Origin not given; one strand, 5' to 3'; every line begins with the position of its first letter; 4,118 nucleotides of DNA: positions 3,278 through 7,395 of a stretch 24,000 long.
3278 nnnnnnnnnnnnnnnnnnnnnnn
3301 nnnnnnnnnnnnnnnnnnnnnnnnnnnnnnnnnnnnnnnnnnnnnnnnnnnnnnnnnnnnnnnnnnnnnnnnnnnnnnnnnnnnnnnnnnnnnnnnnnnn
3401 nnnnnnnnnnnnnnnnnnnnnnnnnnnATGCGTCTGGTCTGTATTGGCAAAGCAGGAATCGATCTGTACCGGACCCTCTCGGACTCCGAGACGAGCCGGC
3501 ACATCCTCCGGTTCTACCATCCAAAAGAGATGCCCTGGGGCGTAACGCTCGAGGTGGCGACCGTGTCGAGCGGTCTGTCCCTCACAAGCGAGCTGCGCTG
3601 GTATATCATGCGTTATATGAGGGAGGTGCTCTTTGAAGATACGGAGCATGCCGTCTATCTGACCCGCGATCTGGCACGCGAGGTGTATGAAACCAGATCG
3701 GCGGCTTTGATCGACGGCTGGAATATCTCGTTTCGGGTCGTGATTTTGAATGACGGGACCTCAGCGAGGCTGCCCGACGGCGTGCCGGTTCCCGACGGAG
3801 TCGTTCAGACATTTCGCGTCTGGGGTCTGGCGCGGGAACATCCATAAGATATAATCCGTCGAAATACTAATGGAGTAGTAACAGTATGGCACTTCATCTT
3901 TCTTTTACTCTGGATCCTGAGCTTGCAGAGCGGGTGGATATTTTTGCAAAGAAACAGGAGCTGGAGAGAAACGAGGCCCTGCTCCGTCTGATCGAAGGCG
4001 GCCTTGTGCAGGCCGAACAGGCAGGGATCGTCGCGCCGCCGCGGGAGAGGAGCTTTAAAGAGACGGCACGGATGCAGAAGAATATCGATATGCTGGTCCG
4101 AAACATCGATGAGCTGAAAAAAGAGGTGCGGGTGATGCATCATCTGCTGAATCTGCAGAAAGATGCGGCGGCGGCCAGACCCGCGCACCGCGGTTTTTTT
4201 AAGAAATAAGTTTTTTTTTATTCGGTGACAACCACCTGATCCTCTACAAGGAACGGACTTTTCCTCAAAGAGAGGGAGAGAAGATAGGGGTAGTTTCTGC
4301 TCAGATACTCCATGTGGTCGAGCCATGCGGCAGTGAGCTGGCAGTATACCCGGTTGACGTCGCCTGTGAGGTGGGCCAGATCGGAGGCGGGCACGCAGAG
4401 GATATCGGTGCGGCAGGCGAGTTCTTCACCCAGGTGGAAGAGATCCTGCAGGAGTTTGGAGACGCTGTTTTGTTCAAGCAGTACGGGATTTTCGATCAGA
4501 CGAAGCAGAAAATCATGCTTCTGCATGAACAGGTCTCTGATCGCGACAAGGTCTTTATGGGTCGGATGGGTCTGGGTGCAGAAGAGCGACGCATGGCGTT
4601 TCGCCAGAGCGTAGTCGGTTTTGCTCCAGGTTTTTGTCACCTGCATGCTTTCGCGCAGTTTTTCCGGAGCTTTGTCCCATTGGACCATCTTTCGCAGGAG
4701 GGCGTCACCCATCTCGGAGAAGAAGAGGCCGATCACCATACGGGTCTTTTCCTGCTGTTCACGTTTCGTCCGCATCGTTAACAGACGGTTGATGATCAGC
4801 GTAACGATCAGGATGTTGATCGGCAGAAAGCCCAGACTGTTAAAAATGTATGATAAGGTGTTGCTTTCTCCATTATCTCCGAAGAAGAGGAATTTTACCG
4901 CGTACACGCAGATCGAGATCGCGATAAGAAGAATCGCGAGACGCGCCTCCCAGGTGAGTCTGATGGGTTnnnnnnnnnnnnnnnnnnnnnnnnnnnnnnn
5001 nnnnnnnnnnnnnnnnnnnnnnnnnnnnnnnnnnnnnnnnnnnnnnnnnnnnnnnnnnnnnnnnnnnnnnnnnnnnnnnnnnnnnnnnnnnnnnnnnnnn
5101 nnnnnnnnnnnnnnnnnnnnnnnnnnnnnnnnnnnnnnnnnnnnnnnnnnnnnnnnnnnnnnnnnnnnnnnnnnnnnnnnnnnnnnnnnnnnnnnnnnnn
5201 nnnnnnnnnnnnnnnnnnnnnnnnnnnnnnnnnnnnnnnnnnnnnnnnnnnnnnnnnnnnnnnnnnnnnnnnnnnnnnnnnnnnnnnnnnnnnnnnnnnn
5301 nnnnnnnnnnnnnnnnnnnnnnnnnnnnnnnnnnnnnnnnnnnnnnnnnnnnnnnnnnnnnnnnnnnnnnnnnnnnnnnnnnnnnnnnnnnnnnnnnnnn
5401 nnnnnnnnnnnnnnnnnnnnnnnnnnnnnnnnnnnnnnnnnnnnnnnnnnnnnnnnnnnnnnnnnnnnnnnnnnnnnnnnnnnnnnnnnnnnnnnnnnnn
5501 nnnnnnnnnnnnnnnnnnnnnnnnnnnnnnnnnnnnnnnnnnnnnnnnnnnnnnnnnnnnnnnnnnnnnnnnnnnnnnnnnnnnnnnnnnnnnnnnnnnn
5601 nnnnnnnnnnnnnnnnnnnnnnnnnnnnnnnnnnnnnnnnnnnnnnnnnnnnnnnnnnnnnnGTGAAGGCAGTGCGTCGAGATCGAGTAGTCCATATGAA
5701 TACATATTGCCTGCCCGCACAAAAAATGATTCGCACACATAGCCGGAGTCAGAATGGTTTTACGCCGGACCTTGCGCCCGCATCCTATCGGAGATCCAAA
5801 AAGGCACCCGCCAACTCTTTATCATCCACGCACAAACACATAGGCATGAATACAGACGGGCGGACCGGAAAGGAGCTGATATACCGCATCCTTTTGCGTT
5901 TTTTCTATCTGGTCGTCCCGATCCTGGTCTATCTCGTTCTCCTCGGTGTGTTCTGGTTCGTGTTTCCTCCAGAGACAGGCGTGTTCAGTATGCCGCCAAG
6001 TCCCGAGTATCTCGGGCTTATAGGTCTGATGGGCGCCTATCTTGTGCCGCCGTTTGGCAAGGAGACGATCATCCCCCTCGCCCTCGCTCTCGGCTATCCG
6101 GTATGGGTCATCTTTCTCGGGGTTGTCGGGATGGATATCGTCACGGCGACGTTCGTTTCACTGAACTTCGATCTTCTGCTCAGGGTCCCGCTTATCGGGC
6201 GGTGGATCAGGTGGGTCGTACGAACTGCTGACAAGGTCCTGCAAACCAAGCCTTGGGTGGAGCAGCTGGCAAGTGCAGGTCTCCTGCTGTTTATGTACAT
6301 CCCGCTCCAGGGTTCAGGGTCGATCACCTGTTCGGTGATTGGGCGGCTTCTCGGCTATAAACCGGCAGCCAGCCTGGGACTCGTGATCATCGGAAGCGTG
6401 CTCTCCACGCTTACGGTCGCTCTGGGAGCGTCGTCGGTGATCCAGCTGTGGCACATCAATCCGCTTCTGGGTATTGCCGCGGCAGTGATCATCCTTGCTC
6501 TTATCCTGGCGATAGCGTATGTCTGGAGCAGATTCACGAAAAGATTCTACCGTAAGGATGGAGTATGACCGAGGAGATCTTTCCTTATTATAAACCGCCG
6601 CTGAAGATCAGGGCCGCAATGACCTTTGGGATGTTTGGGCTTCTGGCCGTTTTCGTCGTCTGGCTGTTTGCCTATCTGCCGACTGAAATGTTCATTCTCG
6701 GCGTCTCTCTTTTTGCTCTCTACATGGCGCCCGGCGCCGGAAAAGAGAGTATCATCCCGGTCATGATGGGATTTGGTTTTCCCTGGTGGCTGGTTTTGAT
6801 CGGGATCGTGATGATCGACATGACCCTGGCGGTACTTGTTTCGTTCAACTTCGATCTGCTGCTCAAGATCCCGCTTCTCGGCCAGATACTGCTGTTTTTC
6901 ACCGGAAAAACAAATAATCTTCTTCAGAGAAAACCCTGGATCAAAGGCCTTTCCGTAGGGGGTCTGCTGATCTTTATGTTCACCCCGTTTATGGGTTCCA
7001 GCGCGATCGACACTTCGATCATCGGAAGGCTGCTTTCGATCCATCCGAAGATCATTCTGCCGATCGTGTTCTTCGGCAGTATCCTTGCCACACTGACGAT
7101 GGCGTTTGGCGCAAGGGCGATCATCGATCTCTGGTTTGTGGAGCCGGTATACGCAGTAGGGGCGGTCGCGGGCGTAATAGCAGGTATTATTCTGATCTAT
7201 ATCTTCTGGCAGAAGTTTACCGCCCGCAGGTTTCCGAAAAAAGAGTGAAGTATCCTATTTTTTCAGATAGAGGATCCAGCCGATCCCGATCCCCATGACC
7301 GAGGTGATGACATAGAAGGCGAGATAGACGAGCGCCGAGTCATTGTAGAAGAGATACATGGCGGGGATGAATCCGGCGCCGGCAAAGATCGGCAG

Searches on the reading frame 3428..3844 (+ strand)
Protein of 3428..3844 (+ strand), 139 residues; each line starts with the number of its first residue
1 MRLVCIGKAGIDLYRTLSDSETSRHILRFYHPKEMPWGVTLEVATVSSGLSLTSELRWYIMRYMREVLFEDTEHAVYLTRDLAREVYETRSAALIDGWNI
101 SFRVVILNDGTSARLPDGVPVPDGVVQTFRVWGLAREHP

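Call 44: search_protein_families(library=pfam, proteins=[window:3428-3844:+], max_evalue=0.001)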
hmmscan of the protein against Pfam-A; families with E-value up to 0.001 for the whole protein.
window:3428-3844:+ (139 aa): 1 family
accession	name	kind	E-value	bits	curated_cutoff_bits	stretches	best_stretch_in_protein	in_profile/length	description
PF19120.5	DUF5804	-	5.4e-11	42.8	26.5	1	4-89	4-92/108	Family of unknown function (DUF5804)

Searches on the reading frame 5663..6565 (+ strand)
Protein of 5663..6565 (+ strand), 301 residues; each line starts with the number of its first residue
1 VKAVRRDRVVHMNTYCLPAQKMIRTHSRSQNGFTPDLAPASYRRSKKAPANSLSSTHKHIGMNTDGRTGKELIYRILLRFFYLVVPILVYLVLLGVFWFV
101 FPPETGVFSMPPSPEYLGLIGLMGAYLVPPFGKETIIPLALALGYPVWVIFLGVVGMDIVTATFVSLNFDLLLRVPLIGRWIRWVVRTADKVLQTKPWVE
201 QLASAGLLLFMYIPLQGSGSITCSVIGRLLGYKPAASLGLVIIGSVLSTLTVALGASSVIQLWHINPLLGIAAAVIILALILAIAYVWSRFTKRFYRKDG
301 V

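Call 45: search_protein_families(library=pfam, proteins=[window:5663-6565:+], max_evalue=0.001)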
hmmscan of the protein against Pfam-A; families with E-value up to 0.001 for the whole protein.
window:5663-6565:+ (301 aa): 1 family
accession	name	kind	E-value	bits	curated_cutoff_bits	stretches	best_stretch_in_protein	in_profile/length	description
PF06695.16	Sm_multidrug_ex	-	2.2e-14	54.5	30.7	1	137-249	6-119/121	Putative small multi-drug export protein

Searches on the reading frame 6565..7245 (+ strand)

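Call 45: search_protein_families(library=pfam, proteins=[window:6565-7245:+], max_evalue=0.001)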
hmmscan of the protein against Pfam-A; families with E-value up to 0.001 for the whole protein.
window:6565-7245:+ (227 aa): 1 family
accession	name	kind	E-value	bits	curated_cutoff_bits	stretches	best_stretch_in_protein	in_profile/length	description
PF06695.16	Sm_multidrug_ex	-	3.5e-06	28.1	30.7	1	64-176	6-119/121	Putative small multi-drug export protein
